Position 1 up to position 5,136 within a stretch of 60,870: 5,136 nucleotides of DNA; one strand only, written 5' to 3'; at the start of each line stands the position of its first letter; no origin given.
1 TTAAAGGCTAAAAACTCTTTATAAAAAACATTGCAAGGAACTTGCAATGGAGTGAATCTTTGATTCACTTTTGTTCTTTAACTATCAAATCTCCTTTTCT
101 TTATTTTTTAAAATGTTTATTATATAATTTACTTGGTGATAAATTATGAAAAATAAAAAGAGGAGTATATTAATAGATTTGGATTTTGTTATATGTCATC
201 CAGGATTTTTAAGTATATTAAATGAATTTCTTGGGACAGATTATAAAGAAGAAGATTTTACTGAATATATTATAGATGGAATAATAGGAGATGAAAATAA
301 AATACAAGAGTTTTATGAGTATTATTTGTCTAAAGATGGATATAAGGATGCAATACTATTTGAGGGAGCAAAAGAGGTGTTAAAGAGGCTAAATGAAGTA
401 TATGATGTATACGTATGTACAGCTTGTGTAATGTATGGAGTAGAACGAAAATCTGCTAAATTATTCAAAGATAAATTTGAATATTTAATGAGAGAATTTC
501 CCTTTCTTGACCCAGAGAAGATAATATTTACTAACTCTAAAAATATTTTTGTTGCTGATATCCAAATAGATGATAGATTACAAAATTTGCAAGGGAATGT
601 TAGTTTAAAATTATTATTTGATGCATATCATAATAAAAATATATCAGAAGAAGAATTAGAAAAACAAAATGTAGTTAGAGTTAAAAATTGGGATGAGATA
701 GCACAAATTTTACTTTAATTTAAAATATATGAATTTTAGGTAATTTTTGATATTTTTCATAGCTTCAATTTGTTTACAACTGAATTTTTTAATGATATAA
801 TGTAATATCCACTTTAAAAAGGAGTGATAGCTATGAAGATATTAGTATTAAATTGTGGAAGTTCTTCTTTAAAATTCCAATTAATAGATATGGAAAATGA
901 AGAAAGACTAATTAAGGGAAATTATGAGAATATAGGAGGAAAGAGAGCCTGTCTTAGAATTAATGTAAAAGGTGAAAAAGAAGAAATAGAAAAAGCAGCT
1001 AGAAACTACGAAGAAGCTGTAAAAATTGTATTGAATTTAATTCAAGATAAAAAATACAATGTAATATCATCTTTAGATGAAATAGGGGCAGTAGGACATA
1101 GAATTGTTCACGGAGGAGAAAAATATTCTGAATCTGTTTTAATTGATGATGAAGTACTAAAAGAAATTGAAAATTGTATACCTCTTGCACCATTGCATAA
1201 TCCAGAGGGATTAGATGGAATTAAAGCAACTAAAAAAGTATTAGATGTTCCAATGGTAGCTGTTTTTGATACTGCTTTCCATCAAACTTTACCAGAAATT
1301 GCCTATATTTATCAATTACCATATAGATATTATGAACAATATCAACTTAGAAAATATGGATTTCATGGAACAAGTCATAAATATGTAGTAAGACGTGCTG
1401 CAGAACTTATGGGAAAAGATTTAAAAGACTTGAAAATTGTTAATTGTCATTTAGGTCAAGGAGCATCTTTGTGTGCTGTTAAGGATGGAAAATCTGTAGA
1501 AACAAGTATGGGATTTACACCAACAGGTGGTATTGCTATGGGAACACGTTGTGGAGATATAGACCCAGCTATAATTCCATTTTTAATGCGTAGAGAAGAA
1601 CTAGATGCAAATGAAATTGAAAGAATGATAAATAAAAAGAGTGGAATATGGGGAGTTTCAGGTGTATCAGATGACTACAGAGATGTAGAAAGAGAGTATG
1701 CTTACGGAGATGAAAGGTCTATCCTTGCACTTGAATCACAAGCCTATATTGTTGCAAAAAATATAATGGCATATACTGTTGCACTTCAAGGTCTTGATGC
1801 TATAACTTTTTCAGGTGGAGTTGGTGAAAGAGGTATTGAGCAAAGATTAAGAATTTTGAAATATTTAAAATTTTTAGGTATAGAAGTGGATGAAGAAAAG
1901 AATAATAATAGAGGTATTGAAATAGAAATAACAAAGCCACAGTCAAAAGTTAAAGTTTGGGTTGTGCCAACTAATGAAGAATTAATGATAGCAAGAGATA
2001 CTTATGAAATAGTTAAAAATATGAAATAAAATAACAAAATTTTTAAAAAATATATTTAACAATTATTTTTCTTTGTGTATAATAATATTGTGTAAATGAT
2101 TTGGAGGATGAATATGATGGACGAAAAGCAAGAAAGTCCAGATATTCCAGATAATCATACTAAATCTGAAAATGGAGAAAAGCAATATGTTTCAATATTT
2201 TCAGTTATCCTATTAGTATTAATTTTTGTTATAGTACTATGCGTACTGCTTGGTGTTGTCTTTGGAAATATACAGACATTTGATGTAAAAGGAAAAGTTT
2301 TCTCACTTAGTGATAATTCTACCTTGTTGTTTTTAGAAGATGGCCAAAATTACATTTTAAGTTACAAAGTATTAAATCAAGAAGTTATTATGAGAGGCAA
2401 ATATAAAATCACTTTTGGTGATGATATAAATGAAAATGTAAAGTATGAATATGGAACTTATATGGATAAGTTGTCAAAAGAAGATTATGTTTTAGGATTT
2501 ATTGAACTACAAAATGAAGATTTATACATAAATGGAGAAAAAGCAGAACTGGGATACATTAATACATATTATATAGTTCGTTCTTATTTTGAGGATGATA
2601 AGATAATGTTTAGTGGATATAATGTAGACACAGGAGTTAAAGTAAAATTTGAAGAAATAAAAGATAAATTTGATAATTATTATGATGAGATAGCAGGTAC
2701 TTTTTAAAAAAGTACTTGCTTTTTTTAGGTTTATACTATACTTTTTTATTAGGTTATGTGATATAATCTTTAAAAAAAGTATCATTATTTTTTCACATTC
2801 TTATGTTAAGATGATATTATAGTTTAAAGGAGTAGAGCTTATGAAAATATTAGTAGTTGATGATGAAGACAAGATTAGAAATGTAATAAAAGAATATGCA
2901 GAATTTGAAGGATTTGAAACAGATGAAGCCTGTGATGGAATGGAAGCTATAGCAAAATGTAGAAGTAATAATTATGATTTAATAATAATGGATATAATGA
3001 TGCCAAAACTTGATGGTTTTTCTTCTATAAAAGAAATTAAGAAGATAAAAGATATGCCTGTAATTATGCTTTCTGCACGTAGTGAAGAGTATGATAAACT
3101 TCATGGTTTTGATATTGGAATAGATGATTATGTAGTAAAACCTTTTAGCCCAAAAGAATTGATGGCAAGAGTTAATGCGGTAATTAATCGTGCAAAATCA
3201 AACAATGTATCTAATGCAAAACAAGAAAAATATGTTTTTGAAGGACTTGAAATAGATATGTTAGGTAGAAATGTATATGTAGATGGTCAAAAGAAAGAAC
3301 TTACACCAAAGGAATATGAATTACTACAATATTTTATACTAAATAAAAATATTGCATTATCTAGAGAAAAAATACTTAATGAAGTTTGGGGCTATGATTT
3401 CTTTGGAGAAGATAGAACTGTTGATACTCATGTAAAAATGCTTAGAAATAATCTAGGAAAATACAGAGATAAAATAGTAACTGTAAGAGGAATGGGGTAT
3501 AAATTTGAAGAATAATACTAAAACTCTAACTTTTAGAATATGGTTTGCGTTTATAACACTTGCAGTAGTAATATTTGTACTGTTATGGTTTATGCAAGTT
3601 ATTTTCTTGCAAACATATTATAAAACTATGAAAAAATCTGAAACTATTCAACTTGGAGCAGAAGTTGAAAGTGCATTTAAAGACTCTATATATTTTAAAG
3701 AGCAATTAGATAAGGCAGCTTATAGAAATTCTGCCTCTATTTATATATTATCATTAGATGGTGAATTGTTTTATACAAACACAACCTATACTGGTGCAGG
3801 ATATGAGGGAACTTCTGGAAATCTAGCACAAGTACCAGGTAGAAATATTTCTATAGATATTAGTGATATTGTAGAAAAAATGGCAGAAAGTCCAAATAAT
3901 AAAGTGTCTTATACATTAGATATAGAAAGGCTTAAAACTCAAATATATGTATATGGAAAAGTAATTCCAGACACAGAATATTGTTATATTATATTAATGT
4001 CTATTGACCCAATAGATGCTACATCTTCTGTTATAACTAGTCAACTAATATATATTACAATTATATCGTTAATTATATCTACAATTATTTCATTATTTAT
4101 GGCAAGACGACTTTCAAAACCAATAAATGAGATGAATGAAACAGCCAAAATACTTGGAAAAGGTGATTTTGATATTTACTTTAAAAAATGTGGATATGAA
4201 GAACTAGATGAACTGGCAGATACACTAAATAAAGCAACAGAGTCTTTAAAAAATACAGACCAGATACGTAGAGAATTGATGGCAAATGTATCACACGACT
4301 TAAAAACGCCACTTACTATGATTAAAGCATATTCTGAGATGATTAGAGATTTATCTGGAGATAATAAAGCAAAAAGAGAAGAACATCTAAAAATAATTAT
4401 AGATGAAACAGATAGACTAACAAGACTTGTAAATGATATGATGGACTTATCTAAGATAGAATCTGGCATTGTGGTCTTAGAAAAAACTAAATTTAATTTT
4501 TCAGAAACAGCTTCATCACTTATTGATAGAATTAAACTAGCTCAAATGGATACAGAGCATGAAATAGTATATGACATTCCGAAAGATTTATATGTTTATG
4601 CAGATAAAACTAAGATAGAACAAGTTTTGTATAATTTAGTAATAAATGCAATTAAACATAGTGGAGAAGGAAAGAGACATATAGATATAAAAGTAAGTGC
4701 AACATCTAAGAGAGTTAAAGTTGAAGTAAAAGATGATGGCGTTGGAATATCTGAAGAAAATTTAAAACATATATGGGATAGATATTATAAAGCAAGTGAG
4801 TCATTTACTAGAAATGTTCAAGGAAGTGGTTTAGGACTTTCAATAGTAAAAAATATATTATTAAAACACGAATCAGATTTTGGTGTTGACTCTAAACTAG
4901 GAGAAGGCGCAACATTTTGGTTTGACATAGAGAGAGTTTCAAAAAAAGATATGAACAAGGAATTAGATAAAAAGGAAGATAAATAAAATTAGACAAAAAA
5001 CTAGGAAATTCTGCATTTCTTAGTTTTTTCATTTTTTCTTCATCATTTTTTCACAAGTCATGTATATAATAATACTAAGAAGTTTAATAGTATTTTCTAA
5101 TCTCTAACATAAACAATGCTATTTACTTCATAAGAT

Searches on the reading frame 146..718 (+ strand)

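Call 17: search_protein_families(library=pfam, proteins=[window:146-718:+], max_evalue=0.001)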
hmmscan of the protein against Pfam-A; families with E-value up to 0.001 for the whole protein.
window:146-718:+ (190 aa): 1 family
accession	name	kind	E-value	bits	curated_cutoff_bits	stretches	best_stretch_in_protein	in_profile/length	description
PF06941.18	NT5C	-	3e-18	66.8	24.8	1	8-189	4-174/180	5' nucleotidase, deoxy (Pyrimidine), cytosolic type C protein (NT5C)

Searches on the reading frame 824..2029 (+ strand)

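Call 17: search_protein_families(library=pfam, proteins=[window:824-2029:+], max_evalue=0.001)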
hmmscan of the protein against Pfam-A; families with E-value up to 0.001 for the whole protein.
window:824-2029:+ (401 aa): 1 family
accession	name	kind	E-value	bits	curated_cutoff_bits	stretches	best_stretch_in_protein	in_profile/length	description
PF00871.23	Acetate_kinase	-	3.3e-144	480.8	22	1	5-391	1-392/392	Acetokinase family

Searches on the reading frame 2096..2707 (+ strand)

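Call 17: search_protein_families(library=pfam, proteins=[window:2096-2707:+], max_evalue=0.001)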
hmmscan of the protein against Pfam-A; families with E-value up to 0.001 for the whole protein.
window:2096-2707:+ (203 aa): 0 families

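Call 31: search_protein_families(library=ncbifam, proteins=[window:2096-2704:+], max_evalue=0.1)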
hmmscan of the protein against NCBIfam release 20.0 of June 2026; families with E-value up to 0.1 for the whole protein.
window:2096-2704:+ (203 aa): 1 family
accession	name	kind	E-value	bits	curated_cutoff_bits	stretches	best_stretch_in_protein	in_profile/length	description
TIGR00346.1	azlC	equivalog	0.062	13.5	332.35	1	28-82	121-172/221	azaleucine resistance protein AzlC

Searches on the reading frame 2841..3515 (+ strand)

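Call 17: search_protein_families(library=pfam, proteins=[window:2841-3515:+], max_evalue=0.001)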
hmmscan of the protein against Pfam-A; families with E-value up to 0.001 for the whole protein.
window:2841-3515:+ (224 aa): 2 families
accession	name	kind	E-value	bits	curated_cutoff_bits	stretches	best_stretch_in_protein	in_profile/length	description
PF00072.30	Response_reg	-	4.2e-31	107.8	30.2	1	3-112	1-111/111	Response regulator receiver domain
PF00486.34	Trans_reg_C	-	1.4e-25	89.5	26.2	1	149-222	1-77/77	Transcriptional regulatory protein, C terminal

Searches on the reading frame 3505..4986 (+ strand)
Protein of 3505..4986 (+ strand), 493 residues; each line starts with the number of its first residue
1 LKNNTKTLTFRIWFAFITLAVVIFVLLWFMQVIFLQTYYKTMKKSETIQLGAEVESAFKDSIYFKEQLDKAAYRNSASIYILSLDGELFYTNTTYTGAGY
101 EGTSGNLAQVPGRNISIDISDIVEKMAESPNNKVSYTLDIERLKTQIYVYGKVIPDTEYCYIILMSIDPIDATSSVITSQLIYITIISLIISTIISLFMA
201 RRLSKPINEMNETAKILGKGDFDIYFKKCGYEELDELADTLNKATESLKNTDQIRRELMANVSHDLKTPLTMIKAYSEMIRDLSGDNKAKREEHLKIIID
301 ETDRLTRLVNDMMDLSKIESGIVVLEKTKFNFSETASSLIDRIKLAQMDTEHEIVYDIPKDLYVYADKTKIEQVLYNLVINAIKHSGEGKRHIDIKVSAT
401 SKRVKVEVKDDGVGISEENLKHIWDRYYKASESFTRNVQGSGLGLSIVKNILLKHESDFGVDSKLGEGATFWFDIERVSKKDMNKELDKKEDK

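Call 17: search_protein_families(library=pfam, proteins=[window:3505-4986:+], max_evalue=0.001)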
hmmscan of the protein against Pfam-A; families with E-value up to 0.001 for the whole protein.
window:3505-4986:+ (493 aa): 5 families
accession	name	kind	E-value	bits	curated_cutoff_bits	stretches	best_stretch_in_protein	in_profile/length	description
PF02518.31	HATPase_c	-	8.8e-25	87.7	26.4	1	367-476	2-108/111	Histidine kinase-, DNA gyrase B-, and HSP90-like ATPase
PF00512.31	HisKA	-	1e-20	74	26.9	1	255-321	2-66/66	His Kinase A (phospho-acceptor) domain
PF00672.30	HAMP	-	1.4e-05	25.7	25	0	198-223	1-26/53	HAMP domain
PF13581.12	HATPase_c_2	-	0.00013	22.4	27.4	1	370-452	31-109/127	Histidine kinase-like ATPase domain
PF13589.12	HATPase_c_3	-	0.00023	21.6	25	1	371-444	3-76/137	Histidine kinase-, DNA gyrase B-, and HSP90-like ATPase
